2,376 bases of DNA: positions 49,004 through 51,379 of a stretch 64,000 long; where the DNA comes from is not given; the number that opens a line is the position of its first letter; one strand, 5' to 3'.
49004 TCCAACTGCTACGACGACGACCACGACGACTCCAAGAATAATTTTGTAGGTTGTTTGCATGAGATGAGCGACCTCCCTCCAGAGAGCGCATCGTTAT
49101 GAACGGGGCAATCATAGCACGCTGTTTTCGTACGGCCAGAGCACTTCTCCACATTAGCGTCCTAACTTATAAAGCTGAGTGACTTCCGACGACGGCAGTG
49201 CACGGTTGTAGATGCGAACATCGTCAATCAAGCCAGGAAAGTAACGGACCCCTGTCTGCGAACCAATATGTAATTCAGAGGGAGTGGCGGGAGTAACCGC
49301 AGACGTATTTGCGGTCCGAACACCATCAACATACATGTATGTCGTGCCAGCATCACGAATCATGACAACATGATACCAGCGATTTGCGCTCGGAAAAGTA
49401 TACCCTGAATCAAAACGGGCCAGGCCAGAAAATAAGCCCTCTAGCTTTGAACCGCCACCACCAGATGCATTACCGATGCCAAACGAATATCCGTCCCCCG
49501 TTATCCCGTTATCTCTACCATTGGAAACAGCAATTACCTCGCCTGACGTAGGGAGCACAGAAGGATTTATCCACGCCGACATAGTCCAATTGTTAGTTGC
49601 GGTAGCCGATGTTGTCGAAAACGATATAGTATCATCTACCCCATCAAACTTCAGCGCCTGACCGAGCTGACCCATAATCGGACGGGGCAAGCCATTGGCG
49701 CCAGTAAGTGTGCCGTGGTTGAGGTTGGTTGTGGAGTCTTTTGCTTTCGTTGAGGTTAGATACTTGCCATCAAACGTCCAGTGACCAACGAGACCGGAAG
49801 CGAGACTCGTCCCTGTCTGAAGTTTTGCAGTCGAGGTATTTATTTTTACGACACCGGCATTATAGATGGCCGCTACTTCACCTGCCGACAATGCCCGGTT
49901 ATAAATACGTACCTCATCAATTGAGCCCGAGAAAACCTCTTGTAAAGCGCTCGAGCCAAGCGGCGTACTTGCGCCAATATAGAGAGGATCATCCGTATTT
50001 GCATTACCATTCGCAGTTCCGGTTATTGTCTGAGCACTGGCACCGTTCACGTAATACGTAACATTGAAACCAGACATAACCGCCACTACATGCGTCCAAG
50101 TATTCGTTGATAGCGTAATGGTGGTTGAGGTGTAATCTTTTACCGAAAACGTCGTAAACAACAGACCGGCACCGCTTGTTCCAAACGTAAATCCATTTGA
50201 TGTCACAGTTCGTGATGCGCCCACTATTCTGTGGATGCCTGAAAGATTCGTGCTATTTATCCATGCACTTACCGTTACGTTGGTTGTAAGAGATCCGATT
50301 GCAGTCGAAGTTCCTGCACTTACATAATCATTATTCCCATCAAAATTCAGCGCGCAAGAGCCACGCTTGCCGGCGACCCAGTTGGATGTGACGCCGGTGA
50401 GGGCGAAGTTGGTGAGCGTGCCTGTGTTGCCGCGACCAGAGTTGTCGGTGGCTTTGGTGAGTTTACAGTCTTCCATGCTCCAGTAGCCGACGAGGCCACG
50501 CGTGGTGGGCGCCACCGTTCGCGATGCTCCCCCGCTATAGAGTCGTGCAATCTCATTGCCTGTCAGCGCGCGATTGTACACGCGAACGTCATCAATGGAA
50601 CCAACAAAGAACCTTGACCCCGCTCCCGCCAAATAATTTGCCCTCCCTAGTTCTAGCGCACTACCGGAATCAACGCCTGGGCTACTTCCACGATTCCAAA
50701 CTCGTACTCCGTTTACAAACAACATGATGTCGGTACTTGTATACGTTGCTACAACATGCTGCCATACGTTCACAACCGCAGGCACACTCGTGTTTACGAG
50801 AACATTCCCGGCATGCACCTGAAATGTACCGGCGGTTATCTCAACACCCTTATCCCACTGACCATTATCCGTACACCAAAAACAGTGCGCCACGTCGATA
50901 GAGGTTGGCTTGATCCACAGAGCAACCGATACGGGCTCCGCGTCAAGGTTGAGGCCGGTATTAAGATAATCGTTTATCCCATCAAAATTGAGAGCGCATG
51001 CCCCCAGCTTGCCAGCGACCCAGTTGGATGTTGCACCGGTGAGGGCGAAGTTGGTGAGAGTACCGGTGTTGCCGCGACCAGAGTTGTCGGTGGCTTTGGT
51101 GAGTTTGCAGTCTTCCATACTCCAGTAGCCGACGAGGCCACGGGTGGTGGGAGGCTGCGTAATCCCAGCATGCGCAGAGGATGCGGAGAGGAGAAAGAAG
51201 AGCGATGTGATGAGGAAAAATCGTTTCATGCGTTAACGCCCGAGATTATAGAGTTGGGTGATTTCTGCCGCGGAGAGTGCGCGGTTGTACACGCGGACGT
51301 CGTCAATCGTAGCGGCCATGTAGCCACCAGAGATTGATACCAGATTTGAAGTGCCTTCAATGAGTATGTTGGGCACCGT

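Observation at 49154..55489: Three tandem LamG/concanavalin-like surface protein genes with about 304-bp perfect repeats straddling the gene junctions.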

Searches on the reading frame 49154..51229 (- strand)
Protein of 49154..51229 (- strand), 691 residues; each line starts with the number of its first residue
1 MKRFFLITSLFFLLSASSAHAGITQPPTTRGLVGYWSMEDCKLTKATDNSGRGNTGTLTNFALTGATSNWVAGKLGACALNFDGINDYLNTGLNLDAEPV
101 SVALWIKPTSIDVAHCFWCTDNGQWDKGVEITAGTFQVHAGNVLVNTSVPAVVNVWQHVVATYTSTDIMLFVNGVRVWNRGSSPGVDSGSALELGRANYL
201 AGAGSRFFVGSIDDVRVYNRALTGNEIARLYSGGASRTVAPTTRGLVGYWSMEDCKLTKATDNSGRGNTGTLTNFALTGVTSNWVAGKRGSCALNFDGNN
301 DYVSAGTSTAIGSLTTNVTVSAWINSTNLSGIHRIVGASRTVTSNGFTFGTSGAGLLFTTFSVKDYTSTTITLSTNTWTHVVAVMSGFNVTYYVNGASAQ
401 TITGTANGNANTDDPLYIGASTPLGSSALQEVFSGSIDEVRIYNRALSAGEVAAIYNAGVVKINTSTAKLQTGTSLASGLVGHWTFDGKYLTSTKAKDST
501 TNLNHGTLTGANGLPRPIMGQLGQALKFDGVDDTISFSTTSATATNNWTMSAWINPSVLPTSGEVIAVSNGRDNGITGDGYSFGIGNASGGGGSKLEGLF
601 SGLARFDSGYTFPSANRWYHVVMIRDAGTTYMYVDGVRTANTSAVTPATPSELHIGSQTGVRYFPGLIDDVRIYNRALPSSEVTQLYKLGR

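Call 4: search_protein_families(library=pfam, proteins=[window:49154-51229:-], max_evalue=0.01)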
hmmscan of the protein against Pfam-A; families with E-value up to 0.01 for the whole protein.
window:49154-51229:- (691 aa): 7 families
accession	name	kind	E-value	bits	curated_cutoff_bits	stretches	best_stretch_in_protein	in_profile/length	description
PF13385.13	Laminin_G_3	-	2.3e-80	268.5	27.6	3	529-683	1-150/151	Concanavalin A-like lectin/glucanases superfamily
PF02210.31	Laminin_G_2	-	3.6e-12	47.3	22.9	1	367-443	44-124/126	Laminin G domain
PF00054.30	Laminin_G_1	-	3.4e-08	34.2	24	1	366-446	43-129/131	Laminin G domain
PF22925.3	TS_C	-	2.4e-07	31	27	0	363-449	117-201/202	Trans-sialidase, C-terminal domain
PF02973.23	Sialidase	-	6.9e-07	29.4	26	0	388-454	117-183/189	Sialidase, N-terminal domain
PF00354.24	Pentaxin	-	8.4e-05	22.8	25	0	136-235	67-171/194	Pentaxin family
PF24263.1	DUF7464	-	0.0041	17.1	27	0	263-290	16-43/61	Domain of unknown function (DUF7464)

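Call 12: find_encoding_contigs(protein=window:49154-51229:-, flank=10000, max_places=10)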
Protein window:49154-51229:- (691 aa): no gene with exactly this product is on record in the collection.

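Call 48: find_homologous_proteins(query=window:49154-51229:-, max_evalue=1e-60)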
Query window:49154-51229:- (691 aa): 876 proteins with E <= 1e-60 among 8000 candidates; the best 120 are listed.
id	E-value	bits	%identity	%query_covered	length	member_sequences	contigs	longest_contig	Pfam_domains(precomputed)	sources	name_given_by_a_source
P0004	0.0e+0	1535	100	100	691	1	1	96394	PF22925.4,PF07953.21,PF13385.14,PF02973.23,PF02210.32,PF00054.31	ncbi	-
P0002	1.3e-242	825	48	100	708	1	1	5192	PF07953.21,PF00354.25,PF13385.14,PF02973.23,PF02210.32,PF00054.31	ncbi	-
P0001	5.4e-172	592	49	100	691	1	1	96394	PF22925.4,PF07953.21,PF13385.14,PF02973.23,PF02210.32,PF00054.31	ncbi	-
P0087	1.2e-137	478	29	96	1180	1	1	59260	PF07953.21,PF13385.14,PF02973.23,PF02210.32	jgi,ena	-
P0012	9.5e-130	452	42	100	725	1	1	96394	PF07953.21,PF13385.14,PF02973.23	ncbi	-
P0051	1.3e-129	452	33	99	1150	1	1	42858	PF22925.4,PF07953.21,PF06439.19,PF00354.25,PF13385.14,PF02973.23,PF02210.32,PF00054.31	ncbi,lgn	-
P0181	2.6e-128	448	47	62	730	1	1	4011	PF07953.21,PF13385.14,PF02973.23,PF02210.32,PF00054.31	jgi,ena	-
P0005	6.1e-128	446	40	99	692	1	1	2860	PF00354.25,PF13385.14,PF02973.23,PF02210.32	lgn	-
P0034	4.6e-127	443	33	99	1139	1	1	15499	PF07953.21,PF06439.19,PF13385.14,PF02973.23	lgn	-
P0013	9.3e-125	436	40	100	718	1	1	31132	PF22925.4,PF00354.25,PF13385.14,PF02973.23,PF02210.32,PF00054.31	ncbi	-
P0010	3.0e-123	431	40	100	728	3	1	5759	PF07953.21,PF13385.14,PF02973.23,PF02210.32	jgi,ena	-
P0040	2.9e-122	428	33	99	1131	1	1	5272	PF07953.21,PF13385.14,PF02973.23,PF02210.32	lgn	-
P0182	5.2e-122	427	34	96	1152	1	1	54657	PF22925.4,PF07953.21,PF00354.25,PF13385.14,PF02973.23,PF02210.32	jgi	jgi:hypothetical protein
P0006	2.3e-121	425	36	96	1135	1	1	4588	PF22925.4,PF07953.21,PF00354.25,PF13385.14,PF02973.23,PF02210.32,PF00054.31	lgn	-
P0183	1.9e-119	418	32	96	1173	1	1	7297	PF22925.4,PF07953.21,PF06439.19,PF00354.25,PF13385.14,PF02973.23,PF02210.32,PF00054.31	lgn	-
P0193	4.8e-94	334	35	96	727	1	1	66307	PF22925.4,PF07953.21,PF06439.19,PF13385.14,PF02973.23,PF02210.32,PF00054.31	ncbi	-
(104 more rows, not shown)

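Call 67: find_encoding_contigs(protein=P0193, flank=8000, max_places=3)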
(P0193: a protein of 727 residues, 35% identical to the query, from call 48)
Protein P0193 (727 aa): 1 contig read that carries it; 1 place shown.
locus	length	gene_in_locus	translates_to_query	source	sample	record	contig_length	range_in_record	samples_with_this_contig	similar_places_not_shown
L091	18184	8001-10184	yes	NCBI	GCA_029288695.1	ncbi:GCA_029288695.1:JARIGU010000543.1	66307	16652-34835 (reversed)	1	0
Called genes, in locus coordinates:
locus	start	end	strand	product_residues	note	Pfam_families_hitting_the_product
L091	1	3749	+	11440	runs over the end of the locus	-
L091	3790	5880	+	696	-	PF02210:Laminin_G_2 (faint), PF13385:Laminin_G_3, PF00354:Pentaxin (faint), PF02973:Sialidase (faint), PF13385:Laminin_G_3, PF07953:Toxin_R_bind_N (weak), PF13385:Laminin_G_3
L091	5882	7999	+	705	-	PF07953:Toxin_R_bind_N (faint), PF00354:Pentaxin (faint), PF13385:Laminin_G_3, PF02973:Sialidase (faint), PF13385:Laminin_G_3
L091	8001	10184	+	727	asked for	PF06439:3keto-disac_hyd (faint), PF13385:Laminin_G_3, PF07953:Toxin_R_bind_N (faint), PF00054:Laminin_G_1 (faint), PF02210:Laminin_G_2 (faint), PF22925:TS_C (faint), PF02973:Sialidase (faint), PF13385:Laminin_G_3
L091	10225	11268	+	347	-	PF00044:Gp_dh_N, PF02800:Gp_dh_C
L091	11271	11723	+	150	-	PF02502:LacAB_rpiB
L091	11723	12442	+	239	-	PF00834:Ribul_P_3_epim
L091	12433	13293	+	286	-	PF00456:Transketolase_N, PF13292:DXP_synthase_N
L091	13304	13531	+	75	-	PF26604:CBU_0592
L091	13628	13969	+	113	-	PF01978:TrmB, PF12802:MarR_2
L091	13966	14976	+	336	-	PF02779:Transket_pyr, PF02780:Transketolase_C, PF22613:Transketolase_C_1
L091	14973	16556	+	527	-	PF16927:HisKA_7TM, PF00512:HisKA (weak), PF02518:HATPase_c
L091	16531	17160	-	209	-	PF21176:RecR_HhH (weak), PF01751:Toprim (weak), PF13662:Toprim_4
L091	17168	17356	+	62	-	-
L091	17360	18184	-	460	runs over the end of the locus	PF00772:DnaB, PF13481:AAA_25, PF03796:DnaB_C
